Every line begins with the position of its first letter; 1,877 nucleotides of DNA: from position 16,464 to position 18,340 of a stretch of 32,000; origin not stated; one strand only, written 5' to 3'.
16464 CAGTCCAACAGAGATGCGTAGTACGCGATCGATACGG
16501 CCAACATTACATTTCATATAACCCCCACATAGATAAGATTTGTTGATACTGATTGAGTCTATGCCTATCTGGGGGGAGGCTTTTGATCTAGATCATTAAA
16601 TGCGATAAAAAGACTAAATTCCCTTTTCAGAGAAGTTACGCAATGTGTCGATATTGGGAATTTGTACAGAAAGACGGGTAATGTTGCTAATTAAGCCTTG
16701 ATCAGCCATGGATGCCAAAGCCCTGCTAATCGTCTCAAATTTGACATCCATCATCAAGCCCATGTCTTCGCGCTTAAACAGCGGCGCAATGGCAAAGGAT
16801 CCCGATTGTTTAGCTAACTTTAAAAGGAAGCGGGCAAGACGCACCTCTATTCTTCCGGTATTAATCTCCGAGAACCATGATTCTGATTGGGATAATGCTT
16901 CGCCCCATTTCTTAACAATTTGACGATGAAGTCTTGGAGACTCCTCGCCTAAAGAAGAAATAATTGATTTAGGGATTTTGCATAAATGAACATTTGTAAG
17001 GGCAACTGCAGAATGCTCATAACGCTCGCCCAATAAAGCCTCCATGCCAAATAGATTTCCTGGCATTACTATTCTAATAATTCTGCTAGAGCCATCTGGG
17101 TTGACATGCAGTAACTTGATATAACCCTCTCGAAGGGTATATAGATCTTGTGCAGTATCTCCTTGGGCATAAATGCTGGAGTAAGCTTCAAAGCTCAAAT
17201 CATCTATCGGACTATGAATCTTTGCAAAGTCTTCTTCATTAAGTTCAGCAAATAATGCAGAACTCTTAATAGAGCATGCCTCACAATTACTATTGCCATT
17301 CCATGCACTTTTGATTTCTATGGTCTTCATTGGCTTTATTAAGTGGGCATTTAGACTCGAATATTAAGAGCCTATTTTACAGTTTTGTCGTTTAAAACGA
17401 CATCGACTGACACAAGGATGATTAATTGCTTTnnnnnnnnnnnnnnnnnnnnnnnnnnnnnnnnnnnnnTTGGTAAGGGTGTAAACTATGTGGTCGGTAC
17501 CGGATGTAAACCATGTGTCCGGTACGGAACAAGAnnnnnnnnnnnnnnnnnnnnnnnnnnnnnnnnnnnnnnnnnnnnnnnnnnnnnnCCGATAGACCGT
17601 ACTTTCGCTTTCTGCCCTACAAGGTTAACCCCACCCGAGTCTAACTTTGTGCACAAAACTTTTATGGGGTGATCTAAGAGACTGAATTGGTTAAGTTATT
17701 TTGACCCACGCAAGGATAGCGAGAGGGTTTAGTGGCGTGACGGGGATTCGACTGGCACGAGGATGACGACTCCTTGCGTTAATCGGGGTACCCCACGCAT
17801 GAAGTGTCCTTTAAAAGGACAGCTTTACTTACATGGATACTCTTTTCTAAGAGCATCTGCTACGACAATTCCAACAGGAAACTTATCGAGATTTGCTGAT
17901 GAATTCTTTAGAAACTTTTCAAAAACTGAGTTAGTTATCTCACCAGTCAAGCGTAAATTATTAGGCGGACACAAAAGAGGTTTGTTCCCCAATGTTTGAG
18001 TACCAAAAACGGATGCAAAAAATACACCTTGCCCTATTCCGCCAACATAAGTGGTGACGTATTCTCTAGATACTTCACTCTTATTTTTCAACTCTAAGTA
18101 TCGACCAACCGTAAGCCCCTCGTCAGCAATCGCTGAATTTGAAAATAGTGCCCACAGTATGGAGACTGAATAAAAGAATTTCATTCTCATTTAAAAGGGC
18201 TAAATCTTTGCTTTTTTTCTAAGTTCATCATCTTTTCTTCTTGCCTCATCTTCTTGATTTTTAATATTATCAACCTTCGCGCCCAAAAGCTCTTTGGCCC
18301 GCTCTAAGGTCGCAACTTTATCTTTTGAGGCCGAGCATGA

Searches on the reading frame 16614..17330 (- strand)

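Call 46: search_protein_families(library=pfam, proteins=[window:16614-17330:-], max_evalue=0.001)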
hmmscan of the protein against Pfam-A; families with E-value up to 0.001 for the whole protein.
window:16614-17330:- (238 aa): 2 families
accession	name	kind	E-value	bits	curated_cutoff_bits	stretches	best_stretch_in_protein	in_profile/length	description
PF00027.35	cNMP_binding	-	3.4e-19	69.1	27.5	1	46-127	3-85/89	Cyclic nucleotide-binding domain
PF13545.12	HTH_Crp_2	-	3.8e-12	46.4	27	1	164-232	2-69/70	Crp-like helix-turn-helix domain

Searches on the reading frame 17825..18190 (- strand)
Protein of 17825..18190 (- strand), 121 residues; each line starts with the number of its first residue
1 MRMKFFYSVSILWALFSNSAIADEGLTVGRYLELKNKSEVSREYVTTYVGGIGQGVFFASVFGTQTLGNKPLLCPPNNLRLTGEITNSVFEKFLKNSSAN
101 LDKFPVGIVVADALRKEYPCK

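Call 46: search_protein_families(library=pfam, proteins=[window:17825-18190:-], max_evalue=0.001)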
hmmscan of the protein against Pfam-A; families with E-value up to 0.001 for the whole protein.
window:17825-18190:- (121 aa): 1 family
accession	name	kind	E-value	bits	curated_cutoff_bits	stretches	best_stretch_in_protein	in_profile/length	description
PF18602.6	Rap1a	-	8.1e-07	29.9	27.7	1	35-120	15-90/90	Rap1a immunity proteins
